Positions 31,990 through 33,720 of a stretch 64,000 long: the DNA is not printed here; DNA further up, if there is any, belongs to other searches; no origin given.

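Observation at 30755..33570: Two tandem, highly divergent AEP primase paralogs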

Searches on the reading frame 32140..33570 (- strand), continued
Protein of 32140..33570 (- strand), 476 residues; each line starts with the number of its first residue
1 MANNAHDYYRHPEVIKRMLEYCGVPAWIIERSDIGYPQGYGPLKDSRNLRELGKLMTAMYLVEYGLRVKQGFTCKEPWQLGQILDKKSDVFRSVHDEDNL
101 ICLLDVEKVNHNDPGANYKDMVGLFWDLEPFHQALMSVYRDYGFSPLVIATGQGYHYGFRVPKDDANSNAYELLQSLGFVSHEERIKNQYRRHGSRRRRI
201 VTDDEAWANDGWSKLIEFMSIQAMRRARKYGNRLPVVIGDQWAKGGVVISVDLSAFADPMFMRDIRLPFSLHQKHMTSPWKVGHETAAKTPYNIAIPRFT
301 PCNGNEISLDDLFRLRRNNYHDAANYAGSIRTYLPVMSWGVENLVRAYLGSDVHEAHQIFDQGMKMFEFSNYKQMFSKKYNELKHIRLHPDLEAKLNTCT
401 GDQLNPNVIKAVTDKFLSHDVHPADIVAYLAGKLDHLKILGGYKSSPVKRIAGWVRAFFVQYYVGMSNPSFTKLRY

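Call 43: search_protein_families(library=pfam, proteins=[P0076, P0096, P0153, P0077, P0067, P0116, P0058, P0109, P0090, P0097], max_evalue=0.01)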
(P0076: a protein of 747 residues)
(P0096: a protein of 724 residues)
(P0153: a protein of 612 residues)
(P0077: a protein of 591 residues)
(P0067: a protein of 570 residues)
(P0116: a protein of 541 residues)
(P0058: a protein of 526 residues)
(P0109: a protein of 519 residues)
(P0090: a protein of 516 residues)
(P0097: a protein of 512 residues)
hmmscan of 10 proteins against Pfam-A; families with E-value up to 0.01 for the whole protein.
P0076 (747 aa): 1 family
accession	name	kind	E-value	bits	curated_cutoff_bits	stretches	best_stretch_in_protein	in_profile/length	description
PF01261.30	AP_endonuc_2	-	3.4e-29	102.7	31.1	1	487-729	2-243/249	Xylose isomerase-like TIM barrel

P0096 (724 aa): 1 family
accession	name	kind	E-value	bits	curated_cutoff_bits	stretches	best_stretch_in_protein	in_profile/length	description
PF01261.30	AP_endonuc_2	-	8.3e-36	124.4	31.1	1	469-703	3-243/249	Xylose isomerase-like TIM barrel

P0153 (612 aa): 1 family
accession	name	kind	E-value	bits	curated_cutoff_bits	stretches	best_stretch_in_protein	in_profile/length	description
PF00571.33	CBS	-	3.5e-23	82.1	24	2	69-122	1-54/57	CBS domain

P0077 (591 aa): 0 families

P0067 (570 aa): 0 families

P0116 (541 aa): 0 families

P0058 (526 aa): 0 families

P0109 (519 aa): 0 families

P0090 (516 aa): 0 families

P0097 (512 aa): 0 families

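Call 46: search_solved_structures(query=A4, max_evalue=0.001, show_alignments=2)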
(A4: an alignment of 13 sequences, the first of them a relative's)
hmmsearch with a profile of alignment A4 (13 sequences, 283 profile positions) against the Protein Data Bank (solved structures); distinct sequences matched with E-value up to 0.001: 63 (the best 60 are shown).
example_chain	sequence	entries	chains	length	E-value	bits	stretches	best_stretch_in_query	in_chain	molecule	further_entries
3wqo_A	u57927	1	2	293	5.6e-42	147.1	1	2-275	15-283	Uncharacterized protein MJ1311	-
8xiv_A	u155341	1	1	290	3.8e-18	68.9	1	21-257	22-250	D-tagatose 3-epimerase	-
8xix_A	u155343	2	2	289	3.8e-18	68.9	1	21-257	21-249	D-tagatose 3-epimerase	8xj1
1i60_A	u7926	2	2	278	1.3e-16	63.9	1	17-279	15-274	IOLI PROTEIN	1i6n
2ou4_A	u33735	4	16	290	6.2e-15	58.4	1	23-257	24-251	D-tagatose 3-epimerase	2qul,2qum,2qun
4xsl_A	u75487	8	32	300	7e-15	58.2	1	23-257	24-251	D-tagatose 3-epimerase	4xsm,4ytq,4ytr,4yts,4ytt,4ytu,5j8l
3vnk_A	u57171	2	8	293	2.9e-14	56.2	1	21-253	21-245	Xylose isomerase domain protein TIM barrel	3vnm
3vni_A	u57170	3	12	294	2.9e-14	56.2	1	21-253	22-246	Xylose isomerase domain protein TIM barrel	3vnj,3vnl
4q7i_A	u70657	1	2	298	3e-14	56.1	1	23-256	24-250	D-tagatose 3-epimerase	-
7e9w_A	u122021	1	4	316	3.5e-14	55.9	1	20-253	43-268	D-psicose 3-epimerase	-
8edd_A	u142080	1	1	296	5.7e-14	55.2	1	52-248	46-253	Probable endonuclease 4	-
8axy_A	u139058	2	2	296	5.7e-14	55.2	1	52-248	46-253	Probable endonuclease 4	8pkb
4pgl_A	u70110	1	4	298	6.5e-14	55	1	23-256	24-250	D-tagatose 3-epimerase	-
4pfh_A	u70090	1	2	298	2.4e-13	53.1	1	23-255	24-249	D-tagatose 3-epimerase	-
3cqh_A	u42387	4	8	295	5.2e-13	52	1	19-264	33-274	L-ribulose-5-phosphate 3-epimerase ulaE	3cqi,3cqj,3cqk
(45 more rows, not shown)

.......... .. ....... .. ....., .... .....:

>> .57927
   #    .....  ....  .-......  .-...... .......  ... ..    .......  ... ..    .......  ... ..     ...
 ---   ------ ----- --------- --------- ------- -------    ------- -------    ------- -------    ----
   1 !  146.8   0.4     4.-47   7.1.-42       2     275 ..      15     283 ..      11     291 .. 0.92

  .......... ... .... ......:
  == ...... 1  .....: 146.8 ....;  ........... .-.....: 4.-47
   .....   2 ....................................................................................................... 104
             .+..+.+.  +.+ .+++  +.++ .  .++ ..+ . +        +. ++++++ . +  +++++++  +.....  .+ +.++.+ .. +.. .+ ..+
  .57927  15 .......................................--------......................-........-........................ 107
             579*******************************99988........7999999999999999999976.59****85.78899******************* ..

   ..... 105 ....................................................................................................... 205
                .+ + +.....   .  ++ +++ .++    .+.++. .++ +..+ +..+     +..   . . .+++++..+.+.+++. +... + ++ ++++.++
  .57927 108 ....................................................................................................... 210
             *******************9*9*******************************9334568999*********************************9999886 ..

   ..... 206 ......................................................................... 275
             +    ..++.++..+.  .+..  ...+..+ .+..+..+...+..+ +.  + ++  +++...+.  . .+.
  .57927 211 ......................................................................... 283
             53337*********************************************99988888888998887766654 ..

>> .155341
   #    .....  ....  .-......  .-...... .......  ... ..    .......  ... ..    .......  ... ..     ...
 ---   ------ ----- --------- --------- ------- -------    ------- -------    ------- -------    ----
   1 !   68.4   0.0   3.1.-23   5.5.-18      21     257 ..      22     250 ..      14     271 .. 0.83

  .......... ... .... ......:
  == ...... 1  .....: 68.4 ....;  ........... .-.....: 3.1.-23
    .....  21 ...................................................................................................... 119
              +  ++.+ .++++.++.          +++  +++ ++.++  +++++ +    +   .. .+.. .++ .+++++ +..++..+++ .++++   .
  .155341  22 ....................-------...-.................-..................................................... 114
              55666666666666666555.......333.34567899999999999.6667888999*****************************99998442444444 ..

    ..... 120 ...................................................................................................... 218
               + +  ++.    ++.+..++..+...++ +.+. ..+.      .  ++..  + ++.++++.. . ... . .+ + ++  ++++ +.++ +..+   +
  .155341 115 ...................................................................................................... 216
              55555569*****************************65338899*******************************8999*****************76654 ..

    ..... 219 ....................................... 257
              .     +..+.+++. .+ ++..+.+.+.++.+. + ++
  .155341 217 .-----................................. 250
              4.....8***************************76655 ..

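Call 64: search_protein_families(library=phrogs, proteins=[window:32140-33570:-], max_evalue=1)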
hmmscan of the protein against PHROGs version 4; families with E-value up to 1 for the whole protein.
window:32140-33570:- (476 aa): 1 family
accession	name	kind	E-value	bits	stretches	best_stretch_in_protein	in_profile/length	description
phrog_16061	-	unknown function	0.23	12.5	1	203-216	24-37/48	-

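Call 65: search_protein_families(library=padloc, proteins=[window:32140-33570:-, L070:11424-12305:+], max_evalue=1)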
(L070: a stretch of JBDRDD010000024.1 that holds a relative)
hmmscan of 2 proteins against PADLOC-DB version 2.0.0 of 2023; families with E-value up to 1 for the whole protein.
window:32140-33570:- (476 aa): 0 families

L070:11424-12305:+ (293 aa): 0 families

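Call 66: fold_search(model_id=the predicted structure, library=viral)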
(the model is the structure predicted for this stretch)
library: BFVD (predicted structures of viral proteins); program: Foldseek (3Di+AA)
matches with E <= 10: 134; with E <= 0.001: 0
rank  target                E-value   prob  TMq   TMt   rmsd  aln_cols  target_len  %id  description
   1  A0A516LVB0            2.4e-03  0.99  0.27  0.19  14.8       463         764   11  (no name in the UniProt tables at hand)
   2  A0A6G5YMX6            1.4e-02  0.77  0.21  0.12  16.6       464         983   11  (no name in the UniProt tables at hand)
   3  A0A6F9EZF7            1.5e-02  0.60  0.22  0.13  24.4       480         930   10  EO2-3 (Fragment) [Swordtail adomavirus 2]
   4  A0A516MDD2            1.6e-02  0.92  0.26  0.19  11.6       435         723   10  (no name in the UniProt tables at hand)
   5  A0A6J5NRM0            1.9e-02  0.97  0.29  0.21  18.6       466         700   10  AAA domain containing protein [uncultured Caudovirales phage]
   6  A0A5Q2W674            2.0e-02  0.90  0.23  0.33  14.2       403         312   14  (no name in the UniProt tables at hand)
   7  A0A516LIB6            2.3e-02  0.82  0.25  0.15  15.7       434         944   10  (no name in the UniProt tables at hand)
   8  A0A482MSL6            2.7e-02  0.69  0.19  0.13  18.8       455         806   10  Putative primase [Escherichia phage PTXU04]
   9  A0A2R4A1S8            3.8e-02  0.85  0.28  0.20  11.1       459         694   11  (no name in the UniProt tables at hand)
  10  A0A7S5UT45            4.0e-02  0.75  0.25  0.17  15.6       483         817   11  (no name in the UniProt tables at hand)
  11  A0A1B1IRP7            4.8e-02  0.57  0.22  0.28  13.4       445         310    9  (no name in the UniProt tables at hand)
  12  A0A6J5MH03            1.1e-01  0.84  0.24  0.13  11.7       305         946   12  DUF927 domain-containing protein [uncultured Caudovirales phage]
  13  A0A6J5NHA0            1.3e-01  0.35  0.18  0.14  14.3       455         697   10  DNA primase/polymerase, bifunctional, N-terminal [uncultured Caudovirales phage]
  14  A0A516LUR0            1.6e-01  0.54  0.24  0.20  11.8       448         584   11  (no name in the UniProt tables at hand)
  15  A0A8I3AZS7            1.8e-01  0.41  0.15  0.29   9.3       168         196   12  (no name in the UniProt tables at hand)
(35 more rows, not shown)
